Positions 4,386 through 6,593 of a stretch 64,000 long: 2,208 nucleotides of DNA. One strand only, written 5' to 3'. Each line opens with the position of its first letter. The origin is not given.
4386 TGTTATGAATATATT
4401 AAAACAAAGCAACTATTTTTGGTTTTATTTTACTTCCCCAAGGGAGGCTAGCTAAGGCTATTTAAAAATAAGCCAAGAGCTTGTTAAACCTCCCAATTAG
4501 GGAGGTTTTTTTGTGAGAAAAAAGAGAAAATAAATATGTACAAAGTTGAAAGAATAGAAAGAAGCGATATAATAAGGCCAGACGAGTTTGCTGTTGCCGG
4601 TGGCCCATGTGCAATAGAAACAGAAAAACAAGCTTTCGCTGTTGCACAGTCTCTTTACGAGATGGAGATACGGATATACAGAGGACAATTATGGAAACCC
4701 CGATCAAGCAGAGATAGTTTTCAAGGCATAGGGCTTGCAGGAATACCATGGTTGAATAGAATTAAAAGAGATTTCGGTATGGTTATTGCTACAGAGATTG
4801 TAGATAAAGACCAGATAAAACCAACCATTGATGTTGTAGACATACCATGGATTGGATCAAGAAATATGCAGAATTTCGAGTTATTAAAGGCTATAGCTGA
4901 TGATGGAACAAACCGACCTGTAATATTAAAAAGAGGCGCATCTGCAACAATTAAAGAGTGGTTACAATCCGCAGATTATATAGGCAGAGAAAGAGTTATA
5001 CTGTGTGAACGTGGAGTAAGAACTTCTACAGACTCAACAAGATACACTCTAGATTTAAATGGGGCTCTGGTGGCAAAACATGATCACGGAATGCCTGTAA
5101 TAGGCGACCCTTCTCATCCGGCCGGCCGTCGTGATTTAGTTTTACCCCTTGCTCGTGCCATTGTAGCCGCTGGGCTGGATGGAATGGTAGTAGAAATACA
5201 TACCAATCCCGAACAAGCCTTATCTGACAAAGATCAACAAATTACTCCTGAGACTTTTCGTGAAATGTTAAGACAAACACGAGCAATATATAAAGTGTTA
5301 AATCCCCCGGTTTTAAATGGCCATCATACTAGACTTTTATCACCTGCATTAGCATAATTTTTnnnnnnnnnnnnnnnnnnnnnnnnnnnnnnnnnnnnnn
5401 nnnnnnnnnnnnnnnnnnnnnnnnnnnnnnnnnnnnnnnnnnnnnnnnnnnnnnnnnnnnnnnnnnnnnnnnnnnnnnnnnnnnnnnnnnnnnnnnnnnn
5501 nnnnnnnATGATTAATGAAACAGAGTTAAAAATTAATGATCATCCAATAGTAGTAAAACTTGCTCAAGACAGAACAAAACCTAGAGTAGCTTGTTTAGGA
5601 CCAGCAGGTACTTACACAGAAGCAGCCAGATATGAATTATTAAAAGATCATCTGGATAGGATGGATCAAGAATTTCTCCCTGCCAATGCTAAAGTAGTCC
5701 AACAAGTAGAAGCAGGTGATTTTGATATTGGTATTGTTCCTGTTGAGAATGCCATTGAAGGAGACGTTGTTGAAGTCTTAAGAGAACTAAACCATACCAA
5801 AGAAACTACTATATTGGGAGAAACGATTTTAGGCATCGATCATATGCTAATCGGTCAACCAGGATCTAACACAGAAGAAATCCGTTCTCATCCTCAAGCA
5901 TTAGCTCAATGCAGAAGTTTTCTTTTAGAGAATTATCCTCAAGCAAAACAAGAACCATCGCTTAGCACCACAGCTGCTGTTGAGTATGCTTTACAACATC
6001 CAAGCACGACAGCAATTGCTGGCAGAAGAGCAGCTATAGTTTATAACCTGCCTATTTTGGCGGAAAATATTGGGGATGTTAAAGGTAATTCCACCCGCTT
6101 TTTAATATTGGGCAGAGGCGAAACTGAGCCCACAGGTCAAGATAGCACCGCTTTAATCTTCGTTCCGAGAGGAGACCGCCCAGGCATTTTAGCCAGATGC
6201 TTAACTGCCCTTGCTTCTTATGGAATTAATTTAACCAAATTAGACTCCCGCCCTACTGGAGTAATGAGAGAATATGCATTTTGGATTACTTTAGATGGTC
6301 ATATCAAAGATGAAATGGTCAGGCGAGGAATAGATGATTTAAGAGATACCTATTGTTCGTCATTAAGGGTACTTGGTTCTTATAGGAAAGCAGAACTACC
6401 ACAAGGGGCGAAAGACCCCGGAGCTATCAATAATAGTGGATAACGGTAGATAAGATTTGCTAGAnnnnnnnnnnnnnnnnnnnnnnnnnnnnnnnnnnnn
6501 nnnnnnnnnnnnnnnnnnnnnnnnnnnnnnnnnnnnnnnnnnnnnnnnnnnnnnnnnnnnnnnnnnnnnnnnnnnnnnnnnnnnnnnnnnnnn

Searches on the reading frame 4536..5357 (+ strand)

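Call 12: search_protein_families(library=pfam, proteins=[window:4536-5357:+], max_evalue=1)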
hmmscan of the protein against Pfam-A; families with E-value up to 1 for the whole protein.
window:4536-5357:+ (273 aa): 2 families
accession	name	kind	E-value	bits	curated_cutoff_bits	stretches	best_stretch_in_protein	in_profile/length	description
PF00793.26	DAHP_synth_1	-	1.3e-57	195.2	25.5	1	16-250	16-266/270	DAHP synthetase I family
PF03102.20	NeuB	-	2.1e-05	24.6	22.1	1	81-255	69-236/241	NeuB family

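Call 80: search_protein_families(library=ncbifam, proteins=[window:4536-5357:+], max_evalue=0.00001)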
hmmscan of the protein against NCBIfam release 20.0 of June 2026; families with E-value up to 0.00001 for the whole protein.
window:4536-5357:+ (273 aa): 8 families
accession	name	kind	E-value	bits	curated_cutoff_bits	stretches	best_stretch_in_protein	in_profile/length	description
NF006421.0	PRK08673.1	subfamily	1.5e-88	297.3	335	1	13-256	90-334/338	3-deoxy-7-phosphoheptulonate synthase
TIGR01361.1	DAHP_synth_Bsub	equivalog_domain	5.6e-82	275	267.75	1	16-250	24-259/260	3-deoxy-7-phosphoheptulonate synthase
NF009239.0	PRK12595.1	equivalog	2.2e-73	247.3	279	1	16-254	117-356/360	bifunctional 3-deoxy-7-phosphoheptulonate synthase/chorismate mutase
NF009933.0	PRK13396.1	subfamily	3.3e-61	207.2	486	1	16-256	100-342/352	3-deoxy-7-phosphoheptulonate synthase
NF041229.1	BagF_FevY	exception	8.4e-58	196.2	700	1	13-244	86-318/340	phospho-2-dehydro-3-deoxyheptonate aldolase BagF/FevY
NF003543.0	PRK05198.1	equivalog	1e-30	106.7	242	1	7-255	7-271/273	3-deoxy-8-phosphooctulonate synthase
TIGR01362.1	KDO8P_synth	equivalog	9.7e-28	97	314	1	17-255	2-256/258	3-deoxy-8-phosphooctulonate synthase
NF009109.0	PRK12457.1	equivalog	3.1e-20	72.6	457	1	55-254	60-271/281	3-deoxy-8-phosphooctulonate synthase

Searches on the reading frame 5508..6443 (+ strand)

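Call 12: search_protein_families(library=pfam, proteins=[window:5508-6443:+], max_evalue=1)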
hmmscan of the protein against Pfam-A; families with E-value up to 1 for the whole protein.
window:5508-6443:+ (311 aa): 2 families
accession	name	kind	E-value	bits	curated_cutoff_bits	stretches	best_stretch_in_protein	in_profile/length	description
PF00800.23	PDT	-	1.9e-47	161.8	25.2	1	27-204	1-179/181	Prephenate dehydratase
PF01842.31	ACT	-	8.4e-07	29.1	27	1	223-265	9-51/66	ACT domain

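Call 80: search_protein_families(library=ncbifam, proteins=[window:5508-6443:+], max_evalue=0.00001)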
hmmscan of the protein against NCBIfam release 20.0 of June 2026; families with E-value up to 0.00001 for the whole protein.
window:5508-6443:+ (311 aa): 3 families
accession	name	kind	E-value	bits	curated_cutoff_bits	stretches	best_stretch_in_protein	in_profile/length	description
NF008865.0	PRK11898.1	equivalog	2.5e-69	233.6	219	1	26-296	3-280/284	prephenate dehydratase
NF008866.0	PRK11899.1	equivalog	5.8e-41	140.6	359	1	24-296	5-277/283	prephenate dehydratase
NF007910.0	PRK10622.1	equivalog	1.4e-36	126.3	577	1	22-293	101-376/386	bifunctional chorismate mutase/prephenate dehydratase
